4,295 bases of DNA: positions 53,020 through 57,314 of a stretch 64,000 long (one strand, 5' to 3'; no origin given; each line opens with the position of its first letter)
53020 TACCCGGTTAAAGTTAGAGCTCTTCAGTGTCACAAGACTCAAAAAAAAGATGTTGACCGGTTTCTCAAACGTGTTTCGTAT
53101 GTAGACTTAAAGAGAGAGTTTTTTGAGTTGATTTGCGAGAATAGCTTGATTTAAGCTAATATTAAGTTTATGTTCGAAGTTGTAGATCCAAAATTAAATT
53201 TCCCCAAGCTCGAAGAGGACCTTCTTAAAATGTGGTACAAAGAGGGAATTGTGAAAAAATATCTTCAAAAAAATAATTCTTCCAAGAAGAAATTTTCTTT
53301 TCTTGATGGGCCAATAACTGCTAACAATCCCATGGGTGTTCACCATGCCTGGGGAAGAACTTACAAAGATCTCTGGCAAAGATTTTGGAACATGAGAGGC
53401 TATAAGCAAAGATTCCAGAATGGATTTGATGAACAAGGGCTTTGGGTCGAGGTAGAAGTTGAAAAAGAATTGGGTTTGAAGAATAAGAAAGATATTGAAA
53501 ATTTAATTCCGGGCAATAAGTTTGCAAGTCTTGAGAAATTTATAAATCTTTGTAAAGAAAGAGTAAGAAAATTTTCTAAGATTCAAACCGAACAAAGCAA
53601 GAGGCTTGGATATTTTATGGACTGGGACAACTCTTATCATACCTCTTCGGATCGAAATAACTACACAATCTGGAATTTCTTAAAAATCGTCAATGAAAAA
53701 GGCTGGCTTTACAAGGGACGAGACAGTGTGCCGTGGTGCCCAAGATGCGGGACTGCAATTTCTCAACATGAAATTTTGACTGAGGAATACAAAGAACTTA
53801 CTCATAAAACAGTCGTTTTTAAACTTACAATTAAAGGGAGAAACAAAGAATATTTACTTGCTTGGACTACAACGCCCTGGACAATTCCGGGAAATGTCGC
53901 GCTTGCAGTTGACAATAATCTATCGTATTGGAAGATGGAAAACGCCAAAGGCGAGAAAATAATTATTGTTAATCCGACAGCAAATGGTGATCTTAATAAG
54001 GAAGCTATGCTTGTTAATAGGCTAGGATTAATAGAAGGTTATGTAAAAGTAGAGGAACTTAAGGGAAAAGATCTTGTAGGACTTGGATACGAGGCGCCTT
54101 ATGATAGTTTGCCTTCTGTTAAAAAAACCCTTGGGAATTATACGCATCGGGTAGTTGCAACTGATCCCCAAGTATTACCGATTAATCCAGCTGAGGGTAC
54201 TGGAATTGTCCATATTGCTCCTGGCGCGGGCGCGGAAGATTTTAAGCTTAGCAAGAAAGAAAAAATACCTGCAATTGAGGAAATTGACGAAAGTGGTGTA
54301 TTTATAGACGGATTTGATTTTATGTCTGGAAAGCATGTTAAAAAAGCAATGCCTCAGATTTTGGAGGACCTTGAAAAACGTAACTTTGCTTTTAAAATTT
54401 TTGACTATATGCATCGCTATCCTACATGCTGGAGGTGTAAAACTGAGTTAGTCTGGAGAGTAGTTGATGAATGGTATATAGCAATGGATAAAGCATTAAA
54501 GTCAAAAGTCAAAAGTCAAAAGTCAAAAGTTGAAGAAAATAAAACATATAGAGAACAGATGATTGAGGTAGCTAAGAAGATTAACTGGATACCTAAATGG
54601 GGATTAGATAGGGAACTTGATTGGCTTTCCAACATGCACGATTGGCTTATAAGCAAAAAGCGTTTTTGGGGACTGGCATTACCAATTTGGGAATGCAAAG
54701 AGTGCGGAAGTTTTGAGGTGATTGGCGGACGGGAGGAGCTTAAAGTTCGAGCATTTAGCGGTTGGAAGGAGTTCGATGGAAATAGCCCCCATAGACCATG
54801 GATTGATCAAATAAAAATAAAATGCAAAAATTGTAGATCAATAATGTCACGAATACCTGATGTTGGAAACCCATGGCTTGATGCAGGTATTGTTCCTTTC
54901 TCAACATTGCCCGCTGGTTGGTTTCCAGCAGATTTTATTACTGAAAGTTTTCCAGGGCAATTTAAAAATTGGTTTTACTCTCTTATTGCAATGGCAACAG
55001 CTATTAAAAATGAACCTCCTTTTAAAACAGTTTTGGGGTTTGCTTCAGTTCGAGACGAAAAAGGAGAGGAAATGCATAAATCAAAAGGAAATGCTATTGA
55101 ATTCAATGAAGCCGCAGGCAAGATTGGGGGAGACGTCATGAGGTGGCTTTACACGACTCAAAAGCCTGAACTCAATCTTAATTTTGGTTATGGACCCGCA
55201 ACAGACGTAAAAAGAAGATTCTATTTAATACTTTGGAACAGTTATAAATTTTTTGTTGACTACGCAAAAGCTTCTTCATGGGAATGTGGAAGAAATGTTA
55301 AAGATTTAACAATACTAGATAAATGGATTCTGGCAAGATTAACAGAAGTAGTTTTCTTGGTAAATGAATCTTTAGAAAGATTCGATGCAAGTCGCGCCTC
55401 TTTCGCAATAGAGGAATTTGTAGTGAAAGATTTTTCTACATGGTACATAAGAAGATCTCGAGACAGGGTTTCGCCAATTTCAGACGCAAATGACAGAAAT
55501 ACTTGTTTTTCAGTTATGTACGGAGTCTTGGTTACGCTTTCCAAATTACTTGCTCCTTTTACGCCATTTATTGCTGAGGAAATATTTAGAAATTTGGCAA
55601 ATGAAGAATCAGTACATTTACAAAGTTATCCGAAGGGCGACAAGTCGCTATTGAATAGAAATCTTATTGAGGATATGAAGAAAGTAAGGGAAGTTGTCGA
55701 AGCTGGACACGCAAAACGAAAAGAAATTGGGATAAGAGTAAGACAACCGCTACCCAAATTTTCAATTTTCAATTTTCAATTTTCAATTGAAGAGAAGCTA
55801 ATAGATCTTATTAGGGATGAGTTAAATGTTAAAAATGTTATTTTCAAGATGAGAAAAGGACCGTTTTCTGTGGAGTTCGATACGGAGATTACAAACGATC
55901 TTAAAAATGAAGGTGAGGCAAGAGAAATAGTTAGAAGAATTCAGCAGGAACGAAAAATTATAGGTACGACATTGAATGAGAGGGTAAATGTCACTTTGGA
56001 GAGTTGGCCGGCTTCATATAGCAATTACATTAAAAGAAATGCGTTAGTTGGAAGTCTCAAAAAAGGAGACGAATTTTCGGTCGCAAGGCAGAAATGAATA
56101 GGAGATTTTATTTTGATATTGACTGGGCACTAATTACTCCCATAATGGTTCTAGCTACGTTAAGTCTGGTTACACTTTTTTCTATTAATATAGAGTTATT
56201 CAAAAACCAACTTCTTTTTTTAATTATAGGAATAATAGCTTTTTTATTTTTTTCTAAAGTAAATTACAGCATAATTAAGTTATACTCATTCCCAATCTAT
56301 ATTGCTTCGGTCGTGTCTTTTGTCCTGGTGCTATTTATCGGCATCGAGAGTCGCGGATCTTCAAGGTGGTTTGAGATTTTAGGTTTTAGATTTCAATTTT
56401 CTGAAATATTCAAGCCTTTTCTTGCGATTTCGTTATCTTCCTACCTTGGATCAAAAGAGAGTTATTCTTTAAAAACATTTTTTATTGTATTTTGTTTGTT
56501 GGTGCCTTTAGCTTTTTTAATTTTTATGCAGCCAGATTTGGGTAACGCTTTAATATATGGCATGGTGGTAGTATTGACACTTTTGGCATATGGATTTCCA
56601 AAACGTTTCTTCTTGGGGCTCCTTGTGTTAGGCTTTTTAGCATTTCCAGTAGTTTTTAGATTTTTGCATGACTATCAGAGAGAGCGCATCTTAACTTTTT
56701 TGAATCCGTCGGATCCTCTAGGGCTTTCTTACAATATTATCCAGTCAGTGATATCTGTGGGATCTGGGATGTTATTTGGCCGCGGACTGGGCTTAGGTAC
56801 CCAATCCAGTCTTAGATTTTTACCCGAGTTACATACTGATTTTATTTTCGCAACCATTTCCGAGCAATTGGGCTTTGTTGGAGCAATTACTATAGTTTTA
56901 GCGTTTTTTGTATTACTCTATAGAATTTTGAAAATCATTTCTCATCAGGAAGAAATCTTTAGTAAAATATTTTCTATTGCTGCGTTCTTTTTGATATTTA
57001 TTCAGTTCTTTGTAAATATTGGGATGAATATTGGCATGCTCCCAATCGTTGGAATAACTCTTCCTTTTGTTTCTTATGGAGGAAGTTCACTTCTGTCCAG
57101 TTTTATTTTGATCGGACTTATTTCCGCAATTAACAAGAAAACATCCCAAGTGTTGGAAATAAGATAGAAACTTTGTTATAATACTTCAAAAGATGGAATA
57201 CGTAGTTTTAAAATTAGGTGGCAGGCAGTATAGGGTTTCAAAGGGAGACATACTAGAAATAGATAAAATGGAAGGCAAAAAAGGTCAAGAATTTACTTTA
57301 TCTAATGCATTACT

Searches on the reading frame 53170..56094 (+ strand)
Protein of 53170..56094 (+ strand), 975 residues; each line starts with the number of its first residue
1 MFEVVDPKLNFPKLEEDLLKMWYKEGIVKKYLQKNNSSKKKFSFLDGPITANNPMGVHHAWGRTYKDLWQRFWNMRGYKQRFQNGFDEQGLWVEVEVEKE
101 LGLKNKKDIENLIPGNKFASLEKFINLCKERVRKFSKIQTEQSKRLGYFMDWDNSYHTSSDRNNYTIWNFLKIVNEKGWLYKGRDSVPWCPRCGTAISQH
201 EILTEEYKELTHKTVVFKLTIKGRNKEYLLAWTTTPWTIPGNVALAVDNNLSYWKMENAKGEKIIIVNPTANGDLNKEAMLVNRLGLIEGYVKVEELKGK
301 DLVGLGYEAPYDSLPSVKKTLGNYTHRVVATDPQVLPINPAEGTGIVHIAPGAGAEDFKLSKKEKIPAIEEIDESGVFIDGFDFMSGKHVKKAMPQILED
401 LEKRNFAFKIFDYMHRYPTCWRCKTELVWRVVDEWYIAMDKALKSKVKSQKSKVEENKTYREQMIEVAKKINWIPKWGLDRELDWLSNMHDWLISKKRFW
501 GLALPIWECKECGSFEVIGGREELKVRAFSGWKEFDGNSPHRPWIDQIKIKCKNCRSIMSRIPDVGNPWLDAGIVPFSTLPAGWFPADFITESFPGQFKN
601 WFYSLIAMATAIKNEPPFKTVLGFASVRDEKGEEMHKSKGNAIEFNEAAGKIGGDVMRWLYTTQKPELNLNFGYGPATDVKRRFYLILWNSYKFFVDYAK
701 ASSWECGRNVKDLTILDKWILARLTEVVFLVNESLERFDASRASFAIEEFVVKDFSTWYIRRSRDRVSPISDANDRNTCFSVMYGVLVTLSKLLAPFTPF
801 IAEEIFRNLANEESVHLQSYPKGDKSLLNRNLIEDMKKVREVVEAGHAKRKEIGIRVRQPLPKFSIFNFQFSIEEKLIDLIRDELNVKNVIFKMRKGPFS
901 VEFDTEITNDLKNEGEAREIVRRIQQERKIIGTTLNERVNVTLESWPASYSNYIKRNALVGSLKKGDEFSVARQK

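Call 56: search_protein_families(library=pfam, proteins=[window:53170-56094:+], max_evalue=0.001)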
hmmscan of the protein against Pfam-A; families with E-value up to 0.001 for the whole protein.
window:53170-56094:+ (975 aa): 4 families
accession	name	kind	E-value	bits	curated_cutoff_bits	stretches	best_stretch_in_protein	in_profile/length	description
PF00133.28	tRNA-synt_1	-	1.3e-71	242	22.7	1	18-662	2-403/414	tRNA synthetases class I (I, L, M and V)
PF08264.19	Anticodon_1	-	1.7e-31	109.6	25.1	1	717-862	1-145/148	Anticodon-binding domain of tRNA ligase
PF19302.4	DUF5915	-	7.7e-11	42.3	27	1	896-956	97-163/195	Domain of unknown function (DUF5915)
PF09334.17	tRNA-synt_1g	-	2.2e-08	33.7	20.1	0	133-202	68-135/391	tRNA synthetases class I (M)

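Call 63: search_solved_structures(query=window:53170-56094:+, show_alignments=1, max_evalue=1e-20)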
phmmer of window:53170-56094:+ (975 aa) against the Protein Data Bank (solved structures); distinct sequences matched with E-value up to 1e-20: 18.
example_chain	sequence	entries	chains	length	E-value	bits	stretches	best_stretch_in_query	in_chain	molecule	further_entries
1ile_A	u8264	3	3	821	7.7e-154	517.2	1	8-854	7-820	ISOLEUCYL-TRNA SYNTHETASE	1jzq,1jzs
8c8w_A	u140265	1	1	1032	6.3e-153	514.1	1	14-891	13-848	Isoleucine--tRNA ligase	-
8c9d_A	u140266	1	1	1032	8.4e-152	510.4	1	14-890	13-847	Isoleucine--tRNA ligase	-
8c8v_A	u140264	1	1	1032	1.5e-150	506.3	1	14-890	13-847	Isoleucine--tRNA ligase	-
8c8u_A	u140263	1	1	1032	1.6e-150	506.2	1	14-890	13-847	Isoleucine--tRNA ligase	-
9w01_B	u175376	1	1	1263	1.9e-91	310.6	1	2-906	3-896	Isoleucine--tRNA ligase, cytoplasmic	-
8wnd_A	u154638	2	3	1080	3.3e-91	309.8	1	9-905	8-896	isoleucine--tRNA ligase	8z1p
9wqs_A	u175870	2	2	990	1.1e-88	301.4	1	9-904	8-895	Isoleucine--tRNA ligase, cytoplasmic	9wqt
7d5c_A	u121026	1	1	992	1.1e-88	301.4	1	9-904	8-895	Isoleucine--tRNA ligase, cytoplasmic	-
6ldk_A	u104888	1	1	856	5.5e-86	292.5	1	9-809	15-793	Isoleucine--tRNA ligase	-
8c9f_A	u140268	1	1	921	5.2e-68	233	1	9-824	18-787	Isoleucine--tRNA ligase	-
8c9e_A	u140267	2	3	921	1.6e-65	224.8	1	9-824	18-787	Isoleucine--tRNA ligase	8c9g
1ffy_A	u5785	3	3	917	6.1e-64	219.6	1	11-830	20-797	ISOLEUCYL-TRNA SYNTHETASE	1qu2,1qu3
8wnf_A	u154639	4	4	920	1.9e-57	198.1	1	341-814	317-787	Isoleucine--tRNA ligase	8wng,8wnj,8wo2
8wni_A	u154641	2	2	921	1.9e-57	198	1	341-814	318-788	Isoleucine--tRNA ligase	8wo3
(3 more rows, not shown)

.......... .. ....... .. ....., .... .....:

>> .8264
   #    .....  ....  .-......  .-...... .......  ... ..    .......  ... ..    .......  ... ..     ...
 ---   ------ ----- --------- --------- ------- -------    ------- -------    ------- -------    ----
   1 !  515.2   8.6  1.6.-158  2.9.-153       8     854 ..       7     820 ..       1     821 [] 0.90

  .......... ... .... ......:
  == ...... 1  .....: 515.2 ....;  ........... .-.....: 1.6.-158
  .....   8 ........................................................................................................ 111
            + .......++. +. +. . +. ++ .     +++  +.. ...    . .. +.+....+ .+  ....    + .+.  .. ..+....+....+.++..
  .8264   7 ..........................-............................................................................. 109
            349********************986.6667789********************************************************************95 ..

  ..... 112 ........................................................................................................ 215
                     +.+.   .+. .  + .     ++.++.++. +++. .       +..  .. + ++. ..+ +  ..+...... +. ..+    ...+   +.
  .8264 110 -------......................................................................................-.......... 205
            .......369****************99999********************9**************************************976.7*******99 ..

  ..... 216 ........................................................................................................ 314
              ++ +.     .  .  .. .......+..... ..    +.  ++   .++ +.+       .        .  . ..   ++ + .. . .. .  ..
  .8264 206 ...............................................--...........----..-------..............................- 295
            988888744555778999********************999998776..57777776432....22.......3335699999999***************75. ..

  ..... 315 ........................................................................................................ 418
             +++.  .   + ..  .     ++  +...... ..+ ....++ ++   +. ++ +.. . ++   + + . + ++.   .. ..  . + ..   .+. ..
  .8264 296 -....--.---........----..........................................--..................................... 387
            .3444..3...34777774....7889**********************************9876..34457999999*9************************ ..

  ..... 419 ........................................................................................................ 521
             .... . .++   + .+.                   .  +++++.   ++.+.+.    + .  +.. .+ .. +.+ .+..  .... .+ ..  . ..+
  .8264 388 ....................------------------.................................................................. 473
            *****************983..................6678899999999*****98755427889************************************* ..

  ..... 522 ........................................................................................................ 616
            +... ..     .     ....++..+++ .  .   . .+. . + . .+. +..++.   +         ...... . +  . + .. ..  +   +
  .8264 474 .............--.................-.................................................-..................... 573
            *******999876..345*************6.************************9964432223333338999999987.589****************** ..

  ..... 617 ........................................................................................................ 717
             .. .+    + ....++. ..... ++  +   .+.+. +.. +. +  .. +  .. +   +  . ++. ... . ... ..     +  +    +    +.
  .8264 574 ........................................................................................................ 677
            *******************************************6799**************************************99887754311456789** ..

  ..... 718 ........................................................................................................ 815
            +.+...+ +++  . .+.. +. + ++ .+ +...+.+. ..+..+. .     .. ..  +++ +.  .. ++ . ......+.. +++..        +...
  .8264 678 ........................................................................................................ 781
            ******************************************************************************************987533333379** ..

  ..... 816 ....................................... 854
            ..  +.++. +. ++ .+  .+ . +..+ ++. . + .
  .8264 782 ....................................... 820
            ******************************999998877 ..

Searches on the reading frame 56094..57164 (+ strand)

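Call 56: search_protein_families(library=pfam, proteins=[window:56094-57164:+], max_evalue=0.001)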
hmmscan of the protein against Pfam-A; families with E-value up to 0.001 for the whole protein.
window:56094-57164:+ (357 aa): 1 family
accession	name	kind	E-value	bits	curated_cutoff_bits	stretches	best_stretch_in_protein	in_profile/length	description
PF01098.24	FTSW_RODA_SPOVE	-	1.9e-85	287.4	26.4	1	16-351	15-355/356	Cell cycle protein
